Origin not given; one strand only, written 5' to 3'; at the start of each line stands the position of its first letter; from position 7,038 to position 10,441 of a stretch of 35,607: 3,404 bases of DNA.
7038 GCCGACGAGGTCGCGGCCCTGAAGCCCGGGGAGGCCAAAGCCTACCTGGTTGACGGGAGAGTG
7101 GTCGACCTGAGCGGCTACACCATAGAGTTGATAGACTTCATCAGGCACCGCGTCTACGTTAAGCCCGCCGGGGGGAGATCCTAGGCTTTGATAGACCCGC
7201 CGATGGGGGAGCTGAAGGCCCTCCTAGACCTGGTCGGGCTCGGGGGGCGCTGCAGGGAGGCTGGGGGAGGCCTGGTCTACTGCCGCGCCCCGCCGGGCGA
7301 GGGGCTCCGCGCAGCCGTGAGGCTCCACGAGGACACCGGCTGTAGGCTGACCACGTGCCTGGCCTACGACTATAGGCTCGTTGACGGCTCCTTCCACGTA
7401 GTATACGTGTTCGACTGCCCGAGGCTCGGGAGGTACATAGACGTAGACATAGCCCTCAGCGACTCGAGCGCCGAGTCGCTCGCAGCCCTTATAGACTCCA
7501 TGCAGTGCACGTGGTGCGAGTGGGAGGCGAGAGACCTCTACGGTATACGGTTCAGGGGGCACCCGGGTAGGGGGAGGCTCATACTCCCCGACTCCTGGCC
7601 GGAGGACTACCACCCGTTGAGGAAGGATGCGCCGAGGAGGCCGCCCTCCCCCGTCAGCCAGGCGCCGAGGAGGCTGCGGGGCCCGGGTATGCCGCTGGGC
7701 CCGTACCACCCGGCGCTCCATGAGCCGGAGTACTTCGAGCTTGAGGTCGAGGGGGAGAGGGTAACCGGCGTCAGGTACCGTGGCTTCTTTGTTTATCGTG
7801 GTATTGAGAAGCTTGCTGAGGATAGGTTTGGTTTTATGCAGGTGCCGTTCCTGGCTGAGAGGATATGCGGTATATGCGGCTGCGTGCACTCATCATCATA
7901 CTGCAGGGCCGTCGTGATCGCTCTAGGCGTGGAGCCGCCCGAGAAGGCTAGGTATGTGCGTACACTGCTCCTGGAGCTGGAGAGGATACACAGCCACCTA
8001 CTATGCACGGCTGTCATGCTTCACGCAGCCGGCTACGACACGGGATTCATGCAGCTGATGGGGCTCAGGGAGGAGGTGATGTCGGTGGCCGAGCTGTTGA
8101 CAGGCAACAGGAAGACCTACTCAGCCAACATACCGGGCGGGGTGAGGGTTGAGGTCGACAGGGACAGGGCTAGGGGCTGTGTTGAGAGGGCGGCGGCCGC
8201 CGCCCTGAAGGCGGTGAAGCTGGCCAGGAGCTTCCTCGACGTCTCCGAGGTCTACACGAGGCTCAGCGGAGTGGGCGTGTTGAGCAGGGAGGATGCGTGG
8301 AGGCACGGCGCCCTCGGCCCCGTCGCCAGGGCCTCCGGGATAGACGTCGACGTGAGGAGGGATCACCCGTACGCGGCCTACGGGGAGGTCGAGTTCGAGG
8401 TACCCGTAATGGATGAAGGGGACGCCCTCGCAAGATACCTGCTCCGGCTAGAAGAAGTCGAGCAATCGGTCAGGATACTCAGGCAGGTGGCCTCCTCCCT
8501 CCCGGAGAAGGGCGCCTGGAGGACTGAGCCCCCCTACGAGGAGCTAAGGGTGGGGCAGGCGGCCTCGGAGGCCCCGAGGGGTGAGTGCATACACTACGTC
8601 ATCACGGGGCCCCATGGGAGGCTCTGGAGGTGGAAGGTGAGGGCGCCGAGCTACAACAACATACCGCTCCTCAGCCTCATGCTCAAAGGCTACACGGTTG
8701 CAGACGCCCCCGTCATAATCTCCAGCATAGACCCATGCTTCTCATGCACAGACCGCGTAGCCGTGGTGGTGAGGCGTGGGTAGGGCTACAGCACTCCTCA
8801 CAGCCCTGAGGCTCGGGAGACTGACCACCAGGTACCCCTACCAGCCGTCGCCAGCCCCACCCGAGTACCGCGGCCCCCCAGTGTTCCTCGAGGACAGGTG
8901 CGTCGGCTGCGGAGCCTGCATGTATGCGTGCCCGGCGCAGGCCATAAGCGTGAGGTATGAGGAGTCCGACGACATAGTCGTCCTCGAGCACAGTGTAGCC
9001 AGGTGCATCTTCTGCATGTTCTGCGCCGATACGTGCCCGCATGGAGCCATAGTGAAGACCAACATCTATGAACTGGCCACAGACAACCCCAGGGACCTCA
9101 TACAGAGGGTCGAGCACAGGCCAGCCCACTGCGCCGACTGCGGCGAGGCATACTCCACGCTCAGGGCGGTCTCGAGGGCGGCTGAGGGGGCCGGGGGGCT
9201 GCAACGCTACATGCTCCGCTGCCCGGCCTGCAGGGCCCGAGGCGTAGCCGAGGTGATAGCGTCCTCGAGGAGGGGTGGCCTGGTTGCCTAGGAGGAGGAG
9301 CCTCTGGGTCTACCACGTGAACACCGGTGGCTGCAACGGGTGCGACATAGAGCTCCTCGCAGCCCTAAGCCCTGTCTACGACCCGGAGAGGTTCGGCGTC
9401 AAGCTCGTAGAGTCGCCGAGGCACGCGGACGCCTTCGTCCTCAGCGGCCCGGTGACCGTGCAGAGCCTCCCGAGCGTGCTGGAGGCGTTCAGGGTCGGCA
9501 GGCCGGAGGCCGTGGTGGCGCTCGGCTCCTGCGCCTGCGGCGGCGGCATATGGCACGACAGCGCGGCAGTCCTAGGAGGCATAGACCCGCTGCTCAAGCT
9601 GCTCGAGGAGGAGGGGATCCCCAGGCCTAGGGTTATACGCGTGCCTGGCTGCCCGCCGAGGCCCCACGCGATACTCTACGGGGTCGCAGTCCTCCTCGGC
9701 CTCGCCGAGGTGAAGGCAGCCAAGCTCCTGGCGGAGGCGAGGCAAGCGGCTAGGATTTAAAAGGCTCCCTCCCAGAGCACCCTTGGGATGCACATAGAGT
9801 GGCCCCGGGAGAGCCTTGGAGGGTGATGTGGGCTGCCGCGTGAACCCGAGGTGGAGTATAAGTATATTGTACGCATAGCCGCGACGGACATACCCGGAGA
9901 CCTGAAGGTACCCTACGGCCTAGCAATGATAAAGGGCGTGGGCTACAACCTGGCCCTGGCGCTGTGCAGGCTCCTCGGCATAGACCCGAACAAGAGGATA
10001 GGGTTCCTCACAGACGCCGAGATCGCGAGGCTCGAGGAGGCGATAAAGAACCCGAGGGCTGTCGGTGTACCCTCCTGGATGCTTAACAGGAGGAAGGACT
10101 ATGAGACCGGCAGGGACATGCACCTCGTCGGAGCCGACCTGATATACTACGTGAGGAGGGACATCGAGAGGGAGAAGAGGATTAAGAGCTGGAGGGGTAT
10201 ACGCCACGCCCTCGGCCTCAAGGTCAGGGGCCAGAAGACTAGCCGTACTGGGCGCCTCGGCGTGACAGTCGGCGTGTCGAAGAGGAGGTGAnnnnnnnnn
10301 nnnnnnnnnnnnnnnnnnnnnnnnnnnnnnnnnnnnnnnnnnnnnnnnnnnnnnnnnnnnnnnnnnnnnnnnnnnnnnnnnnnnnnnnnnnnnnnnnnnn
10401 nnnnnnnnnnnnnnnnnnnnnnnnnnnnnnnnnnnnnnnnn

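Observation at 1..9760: CO-dehydrogenase module spliced into the middle of a hyc-ordered group-4 hydrogenase operon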

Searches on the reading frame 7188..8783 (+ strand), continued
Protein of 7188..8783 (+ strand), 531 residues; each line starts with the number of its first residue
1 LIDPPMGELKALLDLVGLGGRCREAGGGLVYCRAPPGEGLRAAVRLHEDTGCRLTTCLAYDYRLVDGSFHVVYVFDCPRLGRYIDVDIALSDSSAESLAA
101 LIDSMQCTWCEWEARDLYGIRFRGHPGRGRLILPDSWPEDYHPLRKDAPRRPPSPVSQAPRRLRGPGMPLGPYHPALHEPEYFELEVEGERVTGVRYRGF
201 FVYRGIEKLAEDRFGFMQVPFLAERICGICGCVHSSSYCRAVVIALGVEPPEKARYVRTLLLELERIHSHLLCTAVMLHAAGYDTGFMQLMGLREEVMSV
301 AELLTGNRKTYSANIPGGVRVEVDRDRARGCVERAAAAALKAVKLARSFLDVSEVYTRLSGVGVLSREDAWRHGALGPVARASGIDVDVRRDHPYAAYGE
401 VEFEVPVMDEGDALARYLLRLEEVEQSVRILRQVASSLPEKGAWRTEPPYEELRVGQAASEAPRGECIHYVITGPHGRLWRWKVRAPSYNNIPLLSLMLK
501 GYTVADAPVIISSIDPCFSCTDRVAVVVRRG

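Call 76: find_encoding_contigs(protein=P0008, flank=10000, max_places=2)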
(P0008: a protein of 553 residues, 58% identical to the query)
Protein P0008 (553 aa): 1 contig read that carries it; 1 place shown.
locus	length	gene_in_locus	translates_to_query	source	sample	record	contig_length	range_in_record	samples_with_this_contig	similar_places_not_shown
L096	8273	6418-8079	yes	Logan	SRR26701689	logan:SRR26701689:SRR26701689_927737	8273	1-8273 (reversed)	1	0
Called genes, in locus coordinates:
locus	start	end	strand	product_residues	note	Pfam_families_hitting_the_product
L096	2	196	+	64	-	?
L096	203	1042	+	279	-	PF00146:NADHdh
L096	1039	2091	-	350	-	PF00126:HTH_1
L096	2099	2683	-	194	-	PF02830:V4R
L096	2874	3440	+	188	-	PF13187:Fer4_9 (faint), PF25160:LdpA_Fe-S-bd (faint), PF00037:Fer4 (faint), PF12797:Fer4_2 (weak), PF12837:Fer4_6 (faint), PF12838:Fer4_7 (weak), PF13247:Fer4_11, PF14697:Fer4_21 (weak), +3 more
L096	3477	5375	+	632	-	PF03063:Prismane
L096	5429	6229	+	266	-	PF01656:CbiA, PF02374:ArsA_ATPase, PF10609:ParA, PF13614:AAA_31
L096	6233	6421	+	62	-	PF10133:CooT (weak)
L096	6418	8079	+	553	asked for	PF00329:Complex1_30kDa, PF00374:NiFeSe_Hases, PF00346:Complex1_49kDa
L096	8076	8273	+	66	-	?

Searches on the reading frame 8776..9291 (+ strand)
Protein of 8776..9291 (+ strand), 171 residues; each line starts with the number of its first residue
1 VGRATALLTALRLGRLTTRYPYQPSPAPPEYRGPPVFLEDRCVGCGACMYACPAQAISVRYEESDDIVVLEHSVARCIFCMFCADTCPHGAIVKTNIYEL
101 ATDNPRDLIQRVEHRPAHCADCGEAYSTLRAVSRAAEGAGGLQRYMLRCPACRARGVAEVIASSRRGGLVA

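Call 3: search_protein_families(library=pfam, proteins=[window:8776-9291:+])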
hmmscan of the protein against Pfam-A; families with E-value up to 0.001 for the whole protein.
window:8776-9291:+ (171 aa): 11 families
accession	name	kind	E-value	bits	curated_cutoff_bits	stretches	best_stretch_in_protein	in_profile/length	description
PF12838.12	Fer4_7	-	2.6e-15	57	27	2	41-91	1-52/52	4Fe-4S dicluster domain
PF00037.32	Fer4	-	1.6e-12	47.1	21.1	2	36-58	2-24/24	4Fe-4S binding domain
PF13187.11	Fer4_9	-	4.5e-11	43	27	1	41-92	1-52/52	4Fe-4S dicluster domain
PF12837.12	Fer4_6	-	5.3e-10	39.2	25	2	35-57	2-24/24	4Fe-4S binding domain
PF13237.11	Fer4_10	-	1.3e-08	35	25.5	1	36-88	3-53/53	4Fe-4S dicluster domain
PF14697.11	Fer4_21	-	3.2e-07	30.8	35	1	39-92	5-57/59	4Fe-4S dicluster domain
PF13484.11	Fer4_16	-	7.1e-07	30.4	30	1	41-60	1-20/66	4Fe-4S double cluster binding domain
PF12797.12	Fer4_2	-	9.8e-07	28.8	24.5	1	34-54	2-22/22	4Fe-4S binding domain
PF13183.11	Fer4_8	-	8.9e-05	23.4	27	0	40-90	3-67/68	4Fe-4S dicluster domain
PF12800.12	Fer4_4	-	0.00034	21.2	24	1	40-54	2-16/17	4Fe-4S binding domain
PF25160.1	LdpA_Fe-S-bd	-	0.00049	20.3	27.6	0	38-59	24-45/49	LdpA Fe-S cluster-binding domain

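Call 6: search_protein_families(library=ncbifam, proteins=[window:8776-9291:+])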
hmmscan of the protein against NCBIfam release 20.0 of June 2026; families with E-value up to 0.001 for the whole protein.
window:8776-9291:+ (171 aa): 64 families (the best 25 are shown)
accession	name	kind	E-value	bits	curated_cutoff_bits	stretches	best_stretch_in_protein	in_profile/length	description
NF009053.0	PRK12387.1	subfamily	2.2e-33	115.5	204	1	9-154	7-160/180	formate hydrogenlyase complex iron-sulfur subunit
NF006076.0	PRK08222.1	equivalog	1.3e-26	93.5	270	1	8-137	6-135/181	hydrogenase 4 subunit H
TIGR01971.1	NuoI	subfamily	2.3e-22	78.8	113.05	1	15-110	13-116/121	NADH-quinone oxidoreductase, chain I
NF004541.0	PRK05888.2-2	equivalog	1.3e-19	70.6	217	1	9-143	30-162/168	NADH-quinone oxidoreductase subunit NuoI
NF006221.0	PRK08348.1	subfamily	1.9e-16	60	124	1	18-104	21-104/136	NADH-plastoquinone oxidoreductase subunit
NF004537.0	PRK05888.1-3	equivalog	2.2e-16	60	163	1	13-110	36-148/204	NADH-quinone oxidoreductase subunit NuoI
NF004540.0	PRK05888.2-1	equivalog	2.5e-15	56.3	215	1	8-112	12-123/139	NADH-quinone oxidoreductase subunit NuoI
NF004538.0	PRK05888.1-4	equivalog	3.2e-15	56.1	135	1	15-111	31-136/162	NADH-quinone oxidoreductase subunit NuoI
NF004543.0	PRK05888.2-5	equivalog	5.7e-15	55.4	243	1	16-118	35-141/217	NADH-quinone oxidoreductase subunit NuoI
NF004542.0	PRK05888.2-3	equivalog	6e-15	55.2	248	1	7-104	44-151/203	NADH-quinone oxidoreductase subunit NuoI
NF004536.0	PRK05888.1-1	equivalog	2.6e-14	52.9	212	1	15-111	28-133/180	NADH-quinone oxidoreductase subunit NuoI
NF004539.0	PRK05888.1-5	equivalog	9.9e-14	51.3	225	1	14-110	30-135/162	NADH-quinone oxidoreductase subunit NuoI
NF040612.1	F420_dehyd_FpoI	exception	1.7e-13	50.5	180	1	10-99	12-106/135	F420H2 dehydrogenase subunit FpoI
NF004546.0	PRK05888.3-3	equivalog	4.8e-12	45.7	260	1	15-114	39-146/196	NADH-quinone oxidoreductase subunit NuoI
TIGR00403.1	ndhI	equivalog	1.4e-10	41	302.35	1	16-108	38-135/183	NAD(P)H-quinone oxidoreductase subunit I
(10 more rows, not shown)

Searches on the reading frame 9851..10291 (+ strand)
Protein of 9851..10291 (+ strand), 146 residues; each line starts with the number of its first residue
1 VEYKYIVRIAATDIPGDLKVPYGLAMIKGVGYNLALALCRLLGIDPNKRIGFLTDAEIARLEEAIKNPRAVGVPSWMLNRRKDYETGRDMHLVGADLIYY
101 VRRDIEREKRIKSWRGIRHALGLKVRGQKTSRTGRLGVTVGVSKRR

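Call 4: search_protein_families(library=pfam, proteins=[window:9851-10291:+])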
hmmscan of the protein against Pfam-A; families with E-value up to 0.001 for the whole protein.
window:9851-10291:+ (146 aa): 1 family
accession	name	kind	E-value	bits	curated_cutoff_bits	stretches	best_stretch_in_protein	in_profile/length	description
PF00416.27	Ribosomal_S13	-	7.6e-42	143.2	31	1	8-135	1-127/128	Ribosomal protein S13/S18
